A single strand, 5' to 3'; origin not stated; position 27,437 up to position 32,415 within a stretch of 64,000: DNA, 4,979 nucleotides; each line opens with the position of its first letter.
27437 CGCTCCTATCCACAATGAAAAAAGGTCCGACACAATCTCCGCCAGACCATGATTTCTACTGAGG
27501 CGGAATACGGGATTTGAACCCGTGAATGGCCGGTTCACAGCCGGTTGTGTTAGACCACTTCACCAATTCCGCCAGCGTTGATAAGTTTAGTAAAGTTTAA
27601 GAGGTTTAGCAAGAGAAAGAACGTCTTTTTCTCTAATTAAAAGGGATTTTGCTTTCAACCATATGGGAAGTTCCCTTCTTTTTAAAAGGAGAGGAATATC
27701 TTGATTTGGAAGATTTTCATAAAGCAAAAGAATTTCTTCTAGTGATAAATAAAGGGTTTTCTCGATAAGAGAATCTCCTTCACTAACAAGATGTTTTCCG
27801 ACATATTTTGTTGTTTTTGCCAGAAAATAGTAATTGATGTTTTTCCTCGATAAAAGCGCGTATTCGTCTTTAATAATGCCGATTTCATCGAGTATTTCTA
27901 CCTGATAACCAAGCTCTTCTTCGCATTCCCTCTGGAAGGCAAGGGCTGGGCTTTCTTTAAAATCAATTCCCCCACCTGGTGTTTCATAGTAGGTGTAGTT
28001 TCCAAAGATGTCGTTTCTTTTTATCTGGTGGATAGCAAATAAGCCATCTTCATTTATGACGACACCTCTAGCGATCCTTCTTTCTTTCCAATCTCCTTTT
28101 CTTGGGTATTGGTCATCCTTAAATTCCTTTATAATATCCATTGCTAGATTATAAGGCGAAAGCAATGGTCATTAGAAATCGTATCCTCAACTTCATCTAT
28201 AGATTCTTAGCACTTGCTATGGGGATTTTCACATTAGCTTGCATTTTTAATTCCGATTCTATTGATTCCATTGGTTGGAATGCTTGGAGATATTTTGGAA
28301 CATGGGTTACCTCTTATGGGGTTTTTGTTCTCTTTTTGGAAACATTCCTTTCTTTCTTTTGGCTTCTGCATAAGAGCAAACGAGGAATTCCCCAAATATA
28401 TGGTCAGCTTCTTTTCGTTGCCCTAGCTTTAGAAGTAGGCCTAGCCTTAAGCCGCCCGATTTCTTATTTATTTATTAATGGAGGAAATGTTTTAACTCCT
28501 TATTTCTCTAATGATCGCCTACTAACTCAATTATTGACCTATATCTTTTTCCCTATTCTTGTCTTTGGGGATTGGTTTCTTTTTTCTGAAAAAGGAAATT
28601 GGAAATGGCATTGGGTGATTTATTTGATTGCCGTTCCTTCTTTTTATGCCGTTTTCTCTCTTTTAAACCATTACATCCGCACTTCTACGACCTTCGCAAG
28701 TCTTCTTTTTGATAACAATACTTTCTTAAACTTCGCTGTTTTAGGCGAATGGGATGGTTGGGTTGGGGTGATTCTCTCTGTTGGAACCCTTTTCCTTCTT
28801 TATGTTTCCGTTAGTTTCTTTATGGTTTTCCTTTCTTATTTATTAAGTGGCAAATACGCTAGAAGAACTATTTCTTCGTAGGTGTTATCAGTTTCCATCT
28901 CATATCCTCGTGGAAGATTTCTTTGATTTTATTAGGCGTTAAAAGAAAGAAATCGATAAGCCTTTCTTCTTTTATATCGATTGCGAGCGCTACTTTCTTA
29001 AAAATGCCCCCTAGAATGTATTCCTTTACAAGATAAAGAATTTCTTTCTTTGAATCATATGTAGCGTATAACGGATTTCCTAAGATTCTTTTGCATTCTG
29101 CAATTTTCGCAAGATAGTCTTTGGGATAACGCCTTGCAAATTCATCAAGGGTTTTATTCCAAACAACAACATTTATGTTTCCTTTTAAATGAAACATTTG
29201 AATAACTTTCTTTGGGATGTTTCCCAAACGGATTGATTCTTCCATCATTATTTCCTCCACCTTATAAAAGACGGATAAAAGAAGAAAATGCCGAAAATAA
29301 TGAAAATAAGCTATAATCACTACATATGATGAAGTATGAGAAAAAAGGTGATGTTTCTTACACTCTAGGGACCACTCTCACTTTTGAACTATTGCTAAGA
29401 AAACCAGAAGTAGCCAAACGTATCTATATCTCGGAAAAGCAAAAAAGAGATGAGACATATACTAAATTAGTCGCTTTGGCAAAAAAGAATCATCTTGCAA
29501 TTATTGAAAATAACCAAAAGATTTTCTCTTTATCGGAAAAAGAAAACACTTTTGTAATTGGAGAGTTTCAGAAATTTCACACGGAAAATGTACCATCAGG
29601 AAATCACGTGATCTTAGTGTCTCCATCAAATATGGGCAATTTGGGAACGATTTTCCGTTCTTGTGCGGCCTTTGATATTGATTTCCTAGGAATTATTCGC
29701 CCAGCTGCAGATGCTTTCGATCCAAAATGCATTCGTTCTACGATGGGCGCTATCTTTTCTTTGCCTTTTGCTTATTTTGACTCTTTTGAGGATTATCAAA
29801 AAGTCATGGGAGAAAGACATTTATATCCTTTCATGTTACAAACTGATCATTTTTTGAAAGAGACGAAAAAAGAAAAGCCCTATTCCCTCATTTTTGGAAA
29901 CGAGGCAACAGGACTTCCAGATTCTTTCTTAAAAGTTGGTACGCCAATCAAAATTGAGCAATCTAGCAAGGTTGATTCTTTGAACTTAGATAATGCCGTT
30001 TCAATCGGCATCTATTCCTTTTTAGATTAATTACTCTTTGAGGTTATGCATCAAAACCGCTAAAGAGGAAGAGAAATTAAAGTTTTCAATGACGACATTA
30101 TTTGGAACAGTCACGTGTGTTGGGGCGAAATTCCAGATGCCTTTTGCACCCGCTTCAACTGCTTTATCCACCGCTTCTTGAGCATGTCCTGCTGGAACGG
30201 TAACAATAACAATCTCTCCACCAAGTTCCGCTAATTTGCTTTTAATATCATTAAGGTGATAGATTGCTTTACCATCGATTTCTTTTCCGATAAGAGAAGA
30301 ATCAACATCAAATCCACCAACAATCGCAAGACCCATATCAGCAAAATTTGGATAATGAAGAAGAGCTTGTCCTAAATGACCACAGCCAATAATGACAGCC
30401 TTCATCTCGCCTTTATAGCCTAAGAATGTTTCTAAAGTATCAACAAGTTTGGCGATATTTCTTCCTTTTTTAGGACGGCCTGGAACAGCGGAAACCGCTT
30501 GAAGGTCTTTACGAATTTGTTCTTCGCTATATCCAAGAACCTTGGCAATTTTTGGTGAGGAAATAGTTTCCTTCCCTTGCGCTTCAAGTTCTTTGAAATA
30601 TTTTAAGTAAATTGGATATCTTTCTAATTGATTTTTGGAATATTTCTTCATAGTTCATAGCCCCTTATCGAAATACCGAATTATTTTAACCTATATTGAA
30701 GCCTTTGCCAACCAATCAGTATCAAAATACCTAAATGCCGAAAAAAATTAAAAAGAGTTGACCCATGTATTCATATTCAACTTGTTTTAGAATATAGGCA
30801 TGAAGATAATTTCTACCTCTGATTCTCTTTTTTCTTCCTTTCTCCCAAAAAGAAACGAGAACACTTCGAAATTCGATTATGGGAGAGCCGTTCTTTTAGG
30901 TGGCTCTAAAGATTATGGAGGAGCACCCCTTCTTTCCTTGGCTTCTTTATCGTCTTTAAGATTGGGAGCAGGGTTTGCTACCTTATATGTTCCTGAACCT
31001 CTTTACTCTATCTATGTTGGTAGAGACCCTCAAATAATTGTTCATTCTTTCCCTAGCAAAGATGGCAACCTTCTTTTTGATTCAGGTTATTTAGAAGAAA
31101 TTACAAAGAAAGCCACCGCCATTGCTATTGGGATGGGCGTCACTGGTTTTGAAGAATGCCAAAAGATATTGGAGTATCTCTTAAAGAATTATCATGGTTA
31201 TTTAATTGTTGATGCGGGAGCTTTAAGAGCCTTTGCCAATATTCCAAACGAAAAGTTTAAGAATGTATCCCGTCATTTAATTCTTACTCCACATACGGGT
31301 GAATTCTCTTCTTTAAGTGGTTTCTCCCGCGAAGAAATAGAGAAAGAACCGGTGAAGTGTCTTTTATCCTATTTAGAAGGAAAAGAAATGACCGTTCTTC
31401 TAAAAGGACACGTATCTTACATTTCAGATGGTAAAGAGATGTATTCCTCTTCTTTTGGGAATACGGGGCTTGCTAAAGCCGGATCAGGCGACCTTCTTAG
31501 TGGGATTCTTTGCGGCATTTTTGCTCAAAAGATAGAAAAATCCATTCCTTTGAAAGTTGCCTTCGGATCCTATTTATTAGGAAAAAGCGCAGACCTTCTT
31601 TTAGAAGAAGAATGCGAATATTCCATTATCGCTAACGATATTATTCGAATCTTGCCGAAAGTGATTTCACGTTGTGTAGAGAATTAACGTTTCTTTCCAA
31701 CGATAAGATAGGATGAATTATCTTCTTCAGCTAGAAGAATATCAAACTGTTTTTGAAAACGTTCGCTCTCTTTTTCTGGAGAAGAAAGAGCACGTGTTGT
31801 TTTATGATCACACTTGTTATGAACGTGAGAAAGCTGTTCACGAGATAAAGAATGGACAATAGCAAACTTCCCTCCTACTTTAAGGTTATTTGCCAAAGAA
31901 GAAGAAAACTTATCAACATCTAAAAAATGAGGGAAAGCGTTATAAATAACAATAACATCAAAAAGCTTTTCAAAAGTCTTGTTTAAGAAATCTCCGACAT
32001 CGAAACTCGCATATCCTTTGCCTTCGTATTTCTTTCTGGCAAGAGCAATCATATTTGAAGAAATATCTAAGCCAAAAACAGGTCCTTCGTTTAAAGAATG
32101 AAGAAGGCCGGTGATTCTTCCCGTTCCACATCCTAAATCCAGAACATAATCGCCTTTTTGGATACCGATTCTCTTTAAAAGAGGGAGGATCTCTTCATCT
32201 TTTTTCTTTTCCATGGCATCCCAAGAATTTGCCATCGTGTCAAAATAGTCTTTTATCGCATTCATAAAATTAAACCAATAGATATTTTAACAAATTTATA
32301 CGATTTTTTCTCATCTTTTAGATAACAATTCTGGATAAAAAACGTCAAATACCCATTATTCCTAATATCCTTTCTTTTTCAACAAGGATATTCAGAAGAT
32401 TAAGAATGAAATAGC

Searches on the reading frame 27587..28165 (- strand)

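Call 55: search_protein_families(library=pfam, proteins=[window:27587-28165:-], max_evalue=0.0001)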
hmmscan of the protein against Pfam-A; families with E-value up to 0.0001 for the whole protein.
window:27587-28165:- (192 aa): 1 family
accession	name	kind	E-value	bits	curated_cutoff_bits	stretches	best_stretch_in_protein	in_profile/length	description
PF00293.34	NUDIX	-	1.9e-11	44.5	21.1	1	30-148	3-119/134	NUDIX domain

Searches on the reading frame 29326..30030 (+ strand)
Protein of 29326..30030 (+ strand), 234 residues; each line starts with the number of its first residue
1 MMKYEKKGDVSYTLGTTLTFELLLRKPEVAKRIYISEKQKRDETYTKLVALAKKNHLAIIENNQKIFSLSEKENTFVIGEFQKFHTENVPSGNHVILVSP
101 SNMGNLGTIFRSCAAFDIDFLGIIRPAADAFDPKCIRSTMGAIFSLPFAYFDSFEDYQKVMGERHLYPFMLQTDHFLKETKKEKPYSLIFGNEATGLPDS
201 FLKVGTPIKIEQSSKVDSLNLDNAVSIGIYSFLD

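Call 55: search_protein_families(library=pfam, proteins=[window:29326-30030:+], max_evalue=0.0001)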
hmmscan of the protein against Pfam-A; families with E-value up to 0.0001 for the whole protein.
window:29326-30030:+ (234 aa): 1 family
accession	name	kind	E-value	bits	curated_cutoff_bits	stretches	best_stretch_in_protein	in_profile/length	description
PF00588.24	SpoU_methylase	-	9.6e-27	94.3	29.7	1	94-230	3-142/142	SpoU rRNA Methylase family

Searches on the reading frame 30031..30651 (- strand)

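Call 55: search_protein_families(library=pfam, proteins=[window:30031-30651:-], max_evalue=0.0001)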
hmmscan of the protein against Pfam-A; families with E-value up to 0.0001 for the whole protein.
window:30031-30651:- (206 aa): 2 families
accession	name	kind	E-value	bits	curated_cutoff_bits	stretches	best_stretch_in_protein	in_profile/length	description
PF02629.25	CoA_binding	-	1.2e-20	74.4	22.3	1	83-177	4-96/97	CoA binding domain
PF06971.19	Put_DNA-bind_N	-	1.4e-14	54.3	27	1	5-50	3-48/49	Putative DNA-binding protein N-terminus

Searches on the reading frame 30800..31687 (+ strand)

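Call 55: search_protein_families(library=pfam, proteins=[window:30800-31687:+], max_evalue=0.0001)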
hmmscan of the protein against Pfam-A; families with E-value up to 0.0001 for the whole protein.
window:30800-31687:+ (295 aa): 1 family
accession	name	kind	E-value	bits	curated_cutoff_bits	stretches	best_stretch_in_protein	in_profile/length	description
PF01256.23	Carb_kinase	-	9.7e-39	133.7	27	1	31-286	2-241/242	NAD(P)H-hydrate dehydratase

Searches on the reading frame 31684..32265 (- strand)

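Call 55: search_protein_families(library=pfam, proteins=[window:31684-32265:-], max_evalue=0.0001)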
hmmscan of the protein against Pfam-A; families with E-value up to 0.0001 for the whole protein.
window:31684-32265:- (193 aa): 9 families
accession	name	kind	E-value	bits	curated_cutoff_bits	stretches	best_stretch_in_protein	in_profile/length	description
PF13847.12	Methyltransf_31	-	1.5e-20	73.8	27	1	36-159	2-130/145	Methyltransferase domain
PF13649.12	Methyltransf_25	-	7.1e-17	62.3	27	1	41-132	1-97/97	Methyltransferase domain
PF08241.18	Methyltransf_11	-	1.7e-16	61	21.2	1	42-136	1-95/95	Methyltransferase domain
PF08242.18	Methyltransf_12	-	1.2e-13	52.1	30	1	42-134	1-98/98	Methyltransferase domain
PF02353.26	CMAS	-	3.1e-10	40.2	27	1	15-149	40-176/273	Mycolic acid cyclopropane synthetase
PF13489.12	Methyltransf_23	-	4.4e-09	36.7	27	1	20-141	3-121/164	Methyltransferase domain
PF01209.24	Ubie_methyltran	-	4.8e-09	36.4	20.1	1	8-142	13-156/233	ubiE/COQ5 methyltransferase family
PF05175.20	MTS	-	4.4e-07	30.1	23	1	29-138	23-140/170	Methyltransferase small domain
PF01728.25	FtsJ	-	2.1e-05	24.9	24.1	1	29-103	12-85/181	FtsJ-like methyltransferase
